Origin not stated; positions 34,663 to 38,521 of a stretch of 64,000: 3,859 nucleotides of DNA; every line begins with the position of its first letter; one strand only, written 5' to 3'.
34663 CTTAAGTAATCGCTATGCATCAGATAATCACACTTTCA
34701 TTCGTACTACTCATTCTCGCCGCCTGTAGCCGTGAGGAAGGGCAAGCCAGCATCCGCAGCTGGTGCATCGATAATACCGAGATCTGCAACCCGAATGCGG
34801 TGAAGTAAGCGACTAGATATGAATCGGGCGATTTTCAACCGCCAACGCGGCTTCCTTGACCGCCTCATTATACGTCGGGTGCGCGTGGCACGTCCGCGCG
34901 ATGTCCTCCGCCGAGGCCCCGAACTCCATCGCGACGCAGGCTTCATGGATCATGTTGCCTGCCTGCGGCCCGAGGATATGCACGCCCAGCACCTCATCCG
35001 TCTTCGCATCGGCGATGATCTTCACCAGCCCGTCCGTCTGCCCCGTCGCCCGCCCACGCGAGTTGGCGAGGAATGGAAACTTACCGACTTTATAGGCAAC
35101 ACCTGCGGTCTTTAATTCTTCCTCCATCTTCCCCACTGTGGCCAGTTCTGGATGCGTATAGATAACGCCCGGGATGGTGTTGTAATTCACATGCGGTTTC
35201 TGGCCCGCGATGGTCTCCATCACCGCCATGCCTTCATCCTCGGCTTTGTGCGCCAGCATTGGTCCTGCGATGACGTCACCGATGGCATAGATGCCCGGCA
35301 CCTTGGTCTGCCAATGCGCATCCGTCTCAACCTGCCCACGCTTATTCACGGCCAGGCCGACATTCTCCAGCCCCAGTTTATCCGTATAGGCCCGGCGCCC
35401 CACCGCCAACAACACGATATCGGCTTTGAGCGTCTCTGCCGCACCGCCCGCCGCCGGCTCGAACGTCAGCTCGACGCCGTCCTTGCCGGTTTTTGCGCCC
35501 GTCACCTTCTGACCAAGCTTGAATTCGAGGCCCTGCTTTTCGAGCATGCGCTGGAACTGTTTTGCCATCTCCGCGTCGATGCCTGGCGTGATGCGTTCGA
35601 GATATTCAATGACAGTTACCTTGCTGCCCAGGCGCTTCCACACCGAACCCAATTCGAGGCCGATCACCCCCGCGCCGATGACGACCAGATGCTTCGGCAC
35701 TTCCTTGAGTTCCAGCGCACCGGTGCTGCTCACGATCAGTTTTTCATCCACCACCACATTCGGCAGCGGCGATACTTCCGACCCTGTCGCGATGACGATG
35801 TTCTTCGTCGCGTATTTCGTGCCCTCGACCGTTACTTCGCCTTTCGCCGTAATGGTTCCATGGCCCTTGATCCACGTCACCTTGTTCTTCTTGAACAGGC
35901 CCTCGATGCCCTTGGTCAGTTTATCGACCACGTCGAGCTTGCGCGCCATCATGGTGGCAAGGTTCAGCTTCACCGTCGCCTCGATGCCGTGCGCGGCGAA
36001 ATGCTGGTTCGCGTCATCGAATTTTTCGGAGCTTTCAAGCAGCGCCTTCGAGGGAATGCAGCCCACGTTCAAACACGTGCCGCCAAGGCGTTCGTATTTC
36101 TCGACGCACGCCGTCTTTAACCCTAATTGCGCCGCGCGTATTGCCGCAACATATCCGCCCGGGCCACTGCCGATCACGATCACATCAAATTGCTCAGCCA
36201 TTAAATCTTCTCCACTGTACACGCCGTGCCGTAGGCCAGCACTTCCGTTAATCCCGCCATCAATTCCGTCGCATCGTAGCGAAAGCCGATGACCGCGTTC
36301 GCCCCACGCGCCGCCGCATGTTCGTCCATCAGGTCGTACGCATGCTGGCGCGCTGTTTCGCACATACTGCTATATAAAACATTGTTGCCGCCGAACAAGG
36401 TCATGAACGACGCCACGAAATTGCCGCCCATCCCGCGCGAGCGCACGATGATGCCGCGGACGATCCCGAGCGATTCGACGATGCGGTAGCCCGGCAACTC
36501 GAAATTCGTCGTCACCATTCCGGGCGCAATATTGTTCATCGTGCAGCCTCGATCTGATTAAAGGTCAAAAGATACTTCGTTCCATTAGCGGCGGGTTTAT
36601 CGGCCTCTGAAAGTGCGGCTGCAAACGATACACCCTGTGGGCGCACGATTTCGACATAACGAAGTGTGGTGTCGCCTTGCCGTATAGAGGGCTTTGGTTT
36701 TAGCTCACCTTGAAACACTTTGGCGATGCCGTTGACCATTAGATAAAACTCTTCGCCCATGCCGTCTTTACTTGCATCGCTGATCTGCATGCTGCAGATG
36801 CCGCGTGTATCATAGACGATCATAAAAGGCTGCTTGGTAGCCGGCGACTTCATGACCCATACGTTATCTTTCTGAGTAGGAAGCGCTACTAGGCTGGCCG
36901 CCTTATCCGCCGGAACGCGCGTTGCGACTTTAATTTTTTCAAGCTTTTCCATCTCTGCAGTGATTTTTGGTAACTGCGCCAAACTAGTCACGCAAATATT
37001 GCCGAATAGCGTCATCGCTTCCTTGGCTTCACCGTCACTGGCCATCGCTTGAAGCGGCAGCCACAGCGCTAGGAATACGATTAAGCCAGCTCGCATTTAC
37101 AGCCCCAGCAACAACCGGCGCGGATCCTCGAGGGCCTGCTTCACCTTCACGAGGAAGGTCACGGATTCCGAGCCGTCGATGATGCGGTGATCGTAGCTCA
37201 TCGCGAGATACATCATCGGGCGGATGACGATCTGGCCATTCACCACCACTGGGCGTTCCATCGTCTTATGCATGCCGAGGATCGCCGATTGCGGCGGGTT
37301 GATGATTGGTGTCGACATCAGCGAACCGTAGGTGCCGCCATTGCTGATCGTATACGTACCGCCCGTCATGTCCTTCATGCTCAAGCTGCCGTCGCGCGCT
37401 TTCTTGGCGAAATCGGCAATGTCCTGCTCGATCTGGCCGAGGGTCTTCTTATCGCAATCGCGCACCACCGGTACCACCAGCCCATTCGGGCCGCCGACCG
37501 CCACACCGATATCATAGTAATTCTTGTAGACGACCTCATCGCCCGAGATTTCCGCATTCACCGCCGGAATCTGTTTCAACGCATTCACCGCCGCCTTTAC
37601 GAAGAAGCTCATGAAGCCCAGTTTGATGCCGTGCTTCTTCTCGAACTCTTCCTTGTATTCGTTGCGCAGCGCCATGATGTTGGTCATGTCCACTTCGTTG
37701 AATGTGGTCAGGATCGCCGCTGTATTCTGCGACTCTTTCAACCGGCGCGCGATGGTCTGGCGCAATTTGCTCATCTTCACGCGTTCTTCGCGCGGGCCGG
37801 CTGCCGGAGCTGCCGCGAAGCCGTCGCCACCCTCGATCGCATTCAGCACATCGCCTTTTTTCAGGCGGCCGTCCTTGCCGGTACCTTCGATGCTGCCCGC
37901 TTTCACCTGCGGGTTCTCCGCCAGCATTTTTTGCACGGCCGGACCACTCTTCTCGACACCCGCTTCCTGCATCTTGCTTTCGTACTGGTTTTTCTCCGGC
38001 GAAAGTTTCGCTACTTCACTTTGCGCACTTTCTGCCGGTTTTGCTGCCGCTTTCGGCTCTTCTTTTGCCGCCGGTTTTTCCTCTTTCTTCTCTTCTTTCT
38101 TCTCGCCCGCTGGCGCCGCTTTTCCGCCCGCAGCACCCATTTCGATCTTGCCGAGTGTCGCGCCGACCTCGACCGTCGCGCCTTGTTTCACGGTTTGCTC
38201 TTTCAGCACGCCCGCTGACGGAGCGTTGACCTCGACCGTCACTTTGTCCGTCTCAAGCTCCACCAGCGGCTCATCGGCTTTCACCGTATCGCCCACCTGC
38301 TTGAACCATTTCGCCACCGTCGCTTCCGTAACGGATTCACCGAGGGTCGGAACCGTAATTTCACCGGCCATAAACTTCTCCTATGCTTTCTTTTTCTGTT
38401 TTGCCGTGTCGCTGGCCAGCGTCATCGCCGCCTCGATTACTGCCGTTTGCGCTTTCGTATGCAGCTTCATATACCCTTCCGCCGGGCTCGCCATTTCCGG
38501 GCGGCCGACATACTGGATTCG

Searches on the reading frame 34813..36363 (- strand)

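Call 10: search_protein_families(library=ncbifam, proteins=[window:34813-36363:-], max_evalue=0.00001)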
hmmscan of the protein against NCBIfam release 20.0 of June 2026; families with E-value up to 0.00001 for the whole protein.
window:34813-36363:- (516 aa): 68 families (the best 25 are shown)
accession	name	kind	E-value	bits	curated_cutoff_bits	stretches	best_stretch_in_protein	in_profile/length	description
TIGR01350.1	lipoamide_DH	equivalog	7.7e-172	572.1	408.8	1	58-516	1-461/461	dihydrolipoyl dehydrogenase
NF003585.0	PRK05249.1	equivalog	6.5e-113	377.8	465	1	57-512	5-460/464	Si-specific NAD(P)(+) transhydrogenase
TIGR02053.1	MerA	equivalog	2.2e-102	343.4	454.45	1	59-509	1-453/465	mercury(II) reductase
NF004776.0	PRK06116.1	equivalog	3.1e-89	300.1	480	1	55-500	1-444/450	glutathione-disulfide reductase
NF004943.0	PRK06292.2-1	equivalog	2.9e-88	296.6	432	1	57-508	2-454/456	dihydrolipoyl dehydrogenase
NF004946.0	PRK06292.2-4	subfamily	1.5e-83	281.2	634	1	57-505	2-466/487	dihydrolipoyl dehydrogenase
NF004947.0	PRK06292.2-5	equivalog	4e-82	276.6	592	1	57-508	2-457/474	dihydrolipoyl dehydrogenase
NF004991.0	PRK06370.1-3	subfamily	7.8e-82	275.4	620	1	56-508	33-486/509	FAD-containing oxidoreductase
NF004992.0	PRK06370.1-4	equivalog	3.8e-81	272.9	629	1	55-502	1-448/459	FAD-containing oxidoreductase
NF004945.0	PRK06292.2-3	equivalog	1.9e-80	271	494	1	57-502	2-445/457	dihydrolipoyl dehydrogenase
NF005884.0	PRK07846.1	equivalog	6.6e-80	268.9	501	1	57-510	2-452/454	mycothione reductase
NF004939.0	PRK06292.1-1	equivalog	1.2e-76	258.3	435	1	56-509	3-458/476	dihydrolipoyl dehydrogenase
TIGR01424.1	gluta_reduc_2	equivalog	9.1e-76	255.2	606.05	1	59-500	3-440/446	glutathione-disulfide reductase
NF005883.0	PRK07845.1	equivalog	3.3e-75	253.8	479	1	60-509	4-459/466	NAD(P)H-quinone dehydrogenase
TIGR01421.1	gluta_reduc_1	equivalog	5.2e-75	253.4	556.15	1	58-500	2-444/450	glutathione-disulfide reductase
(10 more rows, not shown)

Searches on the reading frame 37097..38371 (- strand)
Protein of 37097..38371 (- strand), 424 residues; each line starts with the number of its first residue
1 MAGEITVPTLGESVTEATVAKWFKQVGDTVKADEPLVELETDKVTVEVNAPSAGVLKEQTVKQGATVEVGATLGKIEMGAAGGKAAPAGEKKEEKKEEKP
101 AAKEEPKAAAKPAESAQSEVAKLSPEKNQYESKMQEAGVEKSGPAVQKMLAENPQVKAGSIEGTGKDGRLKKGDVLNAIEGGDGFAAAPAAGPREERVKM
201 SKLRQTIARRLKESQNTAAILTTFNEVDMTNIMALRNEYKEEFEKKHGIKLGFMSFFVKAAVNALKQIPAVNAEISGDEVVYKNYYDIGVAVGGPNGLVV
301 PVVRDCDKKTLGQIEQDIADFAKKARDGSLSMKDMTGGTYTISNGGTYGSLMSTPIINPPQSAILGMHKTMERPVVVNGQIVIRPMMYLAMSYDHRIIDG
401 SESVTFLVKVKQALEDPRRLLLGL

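Call 10: search_protein_families(library=ncbifam, proteins=[window:37097-38371:-], max_evalue=0.00001)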
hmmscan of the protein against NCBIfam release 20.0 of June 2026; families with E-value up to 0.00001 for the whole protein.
window:37097-38371:- (424 aa): 11 families
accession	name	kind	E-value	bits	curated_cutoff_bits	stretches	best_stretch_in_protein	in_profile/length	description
NF004309.0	PRK05704.1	equivalog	1.4e-178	594.5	449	1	2-423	2-407/408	2-oxoglutarate dehydrogenase complex dihydrolipoyllysine-residue succinyltransferase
TIGR01347.1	sucB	equivalog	3.9e-164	546.7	378.65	1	4-423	2-403/404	dihydrolipoyllysine-residue succinyltransferase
NF008814.0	PRK11854.1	equivalog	1.2e-104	351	722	1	4-422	209-637/637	pyruvate dehydrogenase complex dihydrolipoyllysine-residue acetyltransferase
TIGR02927.1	SucB_Actino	equivalog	1.1e-102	344.8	423.45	1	2-416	126-570/579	2-oxoglutarate dehydrogenase, E2 component, dihydrolipoamide succinyltransferase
TIGR01348.1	PDHac_trf_long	equivalog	1e-86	291.8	552.1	1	4-422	157-587/587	dihydrolipoyllysine-residue acetyltransferase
TIGR01349.1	PDHac_trf_mito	equivalog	4e-74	250.3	445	1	4-422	1-437/437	pyruvate dehydrogenase complex dihydrolipoamide acetyltransferase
NF011416.0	PRK14843.1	equivalog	1.2e-54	185.5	429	1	196-421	119-346/347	dihydrolipoamide acetyltransferase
NF008815.0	PRK11857.1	equivalog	9.5e-52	176.3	378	1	194-418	77-303/308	dihydrolipoamide acetyltransferase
NF008907.0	PRK12270.1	equivalog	1.9e-29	102.1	878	1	89-415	74-362/1241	multifunctional oxoglutarate decarboxylase/oxoglutarate dehydrogenase thiamine pyrophosphate-binding subunit/dihydrolipoyllysine-residue suc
NF011457.0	PRK14875.1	equivalog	2.1e-21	76.3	307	1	2-184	3-123/372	acetoin dehydrogenase dihydrolipoyllysine-residue acetyltransferase subunit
NF008854.0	PRK11892.1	equivalog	7e-14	51.3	454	1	1-133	1-131/464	pyruvate dehydrogenase complex E1 component subunit beta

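Call 17: find_encoding_contigs(protein=window:37097-38371:-, flank=2000, max_places=4)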
Protein window:37097-38371:- (424 aa): no gene with exactly this product is on record in the collection.
